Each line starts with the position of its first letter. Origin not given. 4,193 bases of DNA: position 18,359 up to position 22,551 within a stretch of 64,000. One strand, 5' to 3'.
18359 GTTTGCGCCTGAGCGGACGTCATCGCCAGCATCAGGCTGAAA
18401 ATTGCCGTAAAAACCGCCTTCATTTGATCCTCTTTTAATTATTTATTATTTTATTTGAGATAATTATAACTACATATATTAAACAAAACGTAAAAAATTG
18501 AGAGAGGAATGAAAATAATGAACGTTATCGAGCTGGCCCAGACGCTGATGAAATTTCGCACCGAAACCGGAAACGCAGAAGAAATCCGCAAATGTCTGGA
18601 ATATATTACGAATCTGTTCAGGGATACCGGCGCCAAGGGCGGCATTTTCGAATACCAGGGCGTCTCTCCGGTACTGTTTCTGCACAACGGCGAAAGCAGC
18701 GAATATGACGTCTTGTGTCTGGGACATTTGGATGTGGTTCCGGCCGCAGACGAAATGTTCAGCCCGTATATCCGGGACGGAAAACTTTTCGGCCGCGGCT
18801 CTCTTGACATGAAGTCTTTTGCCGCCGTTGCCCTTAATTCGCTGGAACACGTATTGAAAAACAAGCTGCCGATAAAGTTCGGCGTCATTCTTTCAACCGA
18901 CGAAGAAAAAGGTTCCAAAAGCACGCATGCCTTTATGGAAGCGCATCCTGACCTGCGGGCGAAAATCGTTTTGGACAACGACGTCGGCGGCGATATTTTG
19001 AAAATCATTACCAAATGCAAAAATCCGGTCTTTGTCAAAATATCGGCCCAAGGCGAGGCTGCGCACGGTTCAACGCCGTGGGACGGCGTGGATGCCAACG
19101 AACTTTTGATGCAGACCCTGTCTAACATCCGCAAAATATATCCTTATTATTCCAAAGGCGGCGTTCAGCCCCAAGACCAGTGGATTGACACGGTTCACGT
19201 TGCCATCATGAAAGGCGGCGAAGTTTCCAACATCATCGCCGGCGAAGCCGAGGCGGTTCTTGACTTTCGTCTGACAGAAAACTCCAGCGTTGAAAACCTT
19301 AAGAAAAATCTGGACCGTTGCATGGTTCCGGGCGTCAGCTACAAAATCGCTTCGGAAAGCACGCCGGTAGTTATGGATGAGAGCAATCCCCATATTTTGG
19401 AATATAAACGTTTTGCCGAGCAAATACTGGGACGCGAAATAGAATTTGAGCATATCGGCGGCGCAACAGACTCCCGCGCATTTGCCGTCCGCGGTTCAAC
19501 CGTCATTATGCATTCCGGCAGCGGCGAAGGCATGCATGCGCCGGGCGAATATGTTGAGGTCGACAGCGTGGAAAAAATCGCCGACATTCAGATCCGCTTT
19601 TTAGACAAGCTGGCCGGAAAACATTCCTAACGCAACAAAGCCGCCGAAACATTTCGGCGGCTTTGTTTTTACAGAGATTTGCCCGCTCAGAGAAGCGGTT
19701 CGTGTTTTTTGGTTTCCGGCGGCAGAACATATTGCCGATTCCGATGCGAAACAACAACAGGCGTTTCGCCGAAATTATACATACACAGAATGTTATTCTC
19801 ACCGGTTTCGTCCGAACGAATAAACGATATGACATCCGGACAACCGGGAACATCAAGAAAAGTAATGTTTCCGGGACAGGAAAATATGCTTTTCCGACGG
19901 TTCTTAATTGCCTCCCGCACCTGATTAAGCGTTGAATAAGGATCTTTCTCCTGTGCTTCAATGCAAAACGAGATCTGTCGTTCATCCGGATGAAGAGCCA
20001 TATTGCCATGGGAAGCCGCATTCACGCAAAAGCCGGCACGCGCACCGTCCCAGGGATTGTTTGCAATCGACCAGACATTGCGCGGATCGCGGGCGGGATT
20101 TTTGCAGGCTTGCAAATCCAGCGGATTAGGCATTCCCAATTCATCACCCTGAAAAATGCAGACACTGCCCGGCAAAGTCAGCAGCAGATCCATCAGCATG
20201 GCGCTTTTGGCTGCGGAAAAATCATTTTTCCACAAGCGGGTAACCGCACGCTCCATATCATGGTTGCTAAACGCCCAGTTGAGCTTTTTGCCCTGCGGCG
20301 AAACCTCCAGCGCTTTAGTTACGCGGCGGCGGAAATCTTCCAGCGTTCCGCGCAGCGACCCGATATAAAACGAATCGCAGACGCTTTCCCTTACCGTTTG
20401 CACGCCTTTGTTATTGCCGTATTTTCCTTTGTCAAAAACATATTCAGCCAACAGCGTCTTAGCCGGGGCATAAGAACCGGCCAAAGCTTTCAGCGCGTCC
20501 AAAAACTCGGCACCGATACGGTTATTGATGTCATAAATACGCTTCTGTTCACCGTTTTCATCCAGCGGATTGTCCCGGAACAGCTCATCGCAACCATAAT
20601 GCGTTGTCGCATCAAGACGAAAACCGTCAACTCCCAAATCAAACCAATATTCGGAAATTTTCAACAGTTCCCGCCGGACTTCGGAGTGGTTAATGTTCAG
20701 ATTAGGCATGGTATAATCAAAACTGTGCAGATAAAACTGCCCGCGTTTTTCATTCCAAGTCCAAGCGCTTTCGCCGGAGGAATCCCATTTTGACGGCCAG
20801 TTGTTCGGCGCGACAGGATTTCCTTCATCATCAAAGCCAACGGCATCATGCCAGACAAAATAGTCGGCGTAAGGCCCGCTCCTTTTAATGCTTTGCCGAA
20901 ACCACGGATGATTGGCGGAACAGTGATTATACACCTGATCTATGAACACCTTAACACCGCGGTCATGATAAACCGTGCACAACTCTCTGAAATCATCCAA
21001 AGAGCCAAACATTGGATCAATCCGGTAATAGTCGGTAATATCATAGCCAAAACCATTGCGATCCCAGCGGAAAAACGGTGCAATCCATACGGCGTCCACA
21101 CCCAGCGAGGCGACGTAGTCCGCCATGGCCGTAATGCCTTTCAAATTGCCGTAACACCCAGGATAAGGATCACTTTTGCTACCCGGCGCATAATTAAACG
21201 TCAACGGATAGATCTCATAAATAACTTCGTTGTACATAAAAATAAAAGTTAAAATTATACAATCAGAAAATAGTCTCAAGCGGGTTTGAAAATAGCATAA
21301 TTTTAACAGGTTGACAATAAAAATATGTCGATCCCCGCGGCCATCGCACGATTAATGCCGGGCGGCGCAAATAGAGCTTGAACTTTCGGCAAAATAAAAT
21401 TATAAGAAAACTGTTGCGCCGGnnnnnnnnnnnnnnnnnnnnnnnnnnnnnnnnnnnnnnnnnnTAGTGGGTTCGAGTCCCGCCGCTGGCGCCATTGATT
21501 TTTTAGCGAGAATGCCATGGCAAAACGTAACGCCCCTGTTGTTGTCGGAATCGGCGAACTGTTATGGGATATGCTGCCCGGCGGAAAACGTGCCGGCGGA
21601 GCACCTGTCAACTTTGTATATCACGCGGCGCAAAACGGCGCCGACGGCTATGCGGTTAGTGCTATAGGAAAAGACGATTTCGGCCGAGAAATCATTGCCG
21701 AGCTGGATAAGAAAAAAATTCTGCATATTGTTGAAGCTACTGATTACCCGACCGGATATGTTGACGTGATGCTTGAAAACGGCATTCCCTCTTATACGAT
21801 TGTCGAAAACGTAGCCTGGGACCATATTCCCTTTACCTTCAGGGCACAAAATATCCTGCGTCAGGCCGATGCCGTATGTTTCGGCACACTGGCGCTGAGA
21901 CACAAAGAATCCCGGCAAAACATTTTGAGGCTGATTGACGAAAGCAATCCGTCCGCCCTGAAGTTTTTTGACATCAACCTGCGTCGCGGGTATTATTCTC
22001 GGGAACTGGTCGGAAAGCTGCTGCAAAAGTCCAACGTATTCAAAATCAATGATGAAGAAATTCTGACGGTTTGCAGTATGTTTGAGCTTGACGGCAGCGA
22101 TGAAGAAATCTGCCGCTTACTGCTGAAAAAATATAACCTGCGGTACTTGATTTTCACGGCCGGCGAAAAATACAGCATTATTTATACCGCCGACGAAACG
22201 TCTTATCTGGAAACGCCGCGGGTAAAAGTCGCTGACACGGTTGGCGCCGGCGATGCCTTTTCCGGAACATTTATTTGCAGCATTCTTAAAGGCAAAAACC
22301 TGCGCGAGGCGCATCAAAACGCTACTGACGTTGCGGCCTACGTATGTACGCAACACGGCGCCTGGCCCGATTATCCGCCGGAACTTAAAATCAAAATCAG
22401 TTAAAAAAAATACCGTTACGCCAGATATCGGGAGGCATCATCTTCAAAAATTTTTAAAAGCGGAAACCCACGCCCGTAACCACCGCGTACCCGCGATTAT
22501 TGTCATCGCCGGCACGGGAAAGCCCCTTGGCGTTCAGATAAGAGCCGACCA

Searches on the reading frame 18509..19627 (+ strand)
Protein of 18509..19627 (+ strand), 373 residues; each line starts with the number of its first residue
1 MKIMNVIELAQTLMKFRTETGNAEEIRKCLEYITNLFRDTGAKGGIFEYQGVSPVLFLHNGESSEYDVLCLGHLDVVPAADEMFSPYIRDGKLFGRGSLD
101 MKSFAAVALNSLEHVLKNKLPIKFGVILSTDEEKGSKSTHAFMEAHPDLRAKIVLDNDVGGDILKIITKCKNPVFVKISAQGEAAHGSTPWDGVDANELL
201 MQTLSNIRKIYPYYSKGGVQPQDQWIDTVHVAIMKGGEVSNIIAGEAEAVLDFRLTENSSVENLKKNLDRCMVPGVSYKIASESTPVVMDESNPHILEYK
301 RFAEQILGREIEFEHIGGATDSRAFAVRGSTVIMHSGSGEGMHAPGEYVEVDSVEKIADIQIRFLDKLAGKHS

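Call 53: search_protein_families(library=pfam, proteins=[window:18509-19627:+], max_evalue=0.001)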
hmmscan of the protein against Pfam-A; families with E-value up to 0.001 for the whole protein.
window:18509-19627:+ (373 aa): 2 families
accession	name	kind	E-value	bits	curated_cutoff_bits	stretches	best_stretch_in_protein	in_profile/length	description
PF01546.33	Peptidase_M20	-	1.7e-24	87.3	24.6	1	72-365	4-204/206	Peptidase family M20/M25/M40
PF07687.19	M20_dimer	-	5.9e-13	49.2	21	1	174-270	7-97/107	Peptidase dimerisation domain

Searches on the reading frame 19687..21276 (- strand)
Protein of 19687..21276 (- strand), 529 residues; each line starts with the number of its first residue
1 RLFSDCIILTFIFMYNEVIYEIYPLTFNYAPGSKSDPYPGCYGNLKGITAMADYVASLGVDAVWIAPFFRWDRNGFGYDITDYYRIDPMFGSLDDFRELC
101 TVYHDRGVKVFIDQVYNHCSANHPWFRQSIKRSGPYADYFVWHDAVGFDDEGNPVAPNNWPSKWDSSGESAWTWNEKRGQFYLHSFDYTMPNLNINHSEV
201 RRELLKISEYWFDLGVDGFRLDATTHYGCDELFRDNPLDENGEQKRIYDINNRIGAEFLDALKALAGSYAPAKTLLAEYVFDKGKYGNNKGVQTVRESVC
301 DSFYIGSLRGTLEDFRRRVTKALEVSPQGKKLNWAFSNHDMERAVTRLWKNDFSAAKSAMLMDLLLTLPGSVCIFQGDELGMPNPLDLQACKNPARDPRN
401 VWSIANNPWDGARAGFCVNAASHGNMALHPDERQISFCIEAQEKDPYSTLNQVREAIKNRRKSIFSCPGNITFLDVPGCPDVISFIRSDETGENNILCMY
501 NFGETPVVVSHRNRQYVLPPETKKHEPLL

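Call 53: search_protein_families(library=pfam, proteins=[window:19687-21276:-], max_evalue=0.001)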
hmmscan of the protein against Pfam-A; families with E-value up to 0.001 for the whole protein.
window:19687-21276:- (529 aa): 1 family
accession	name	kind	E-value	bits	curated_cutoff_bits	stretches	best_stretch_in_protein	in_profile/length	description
PF00128.31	Alpha-amylase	-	1.1e-80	272.6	22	1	22-462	2-439/446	Alpha amylase, catalytic domain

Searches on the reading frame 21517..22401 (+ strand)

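Call 53: search_protein_families(library=pfam, proteins=[window:21517-22401:+], max_evalue=0.001)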
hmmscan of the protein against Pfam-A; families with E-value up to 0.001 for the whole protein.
window:21517-22401:+ (295 aa): 2 families
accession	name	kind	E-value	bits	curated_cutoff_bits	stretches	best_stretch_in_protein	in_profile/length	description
PF00294.29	PfkB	-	6.3e-34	118.1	25.8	1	24-282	33-295/302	pfkB family carbohydrate kinase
PF08543.17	Phos_pyr_kin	-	6.1e-05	23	27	1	166-271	114-226/246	Phosphomethylpyrimidine kinase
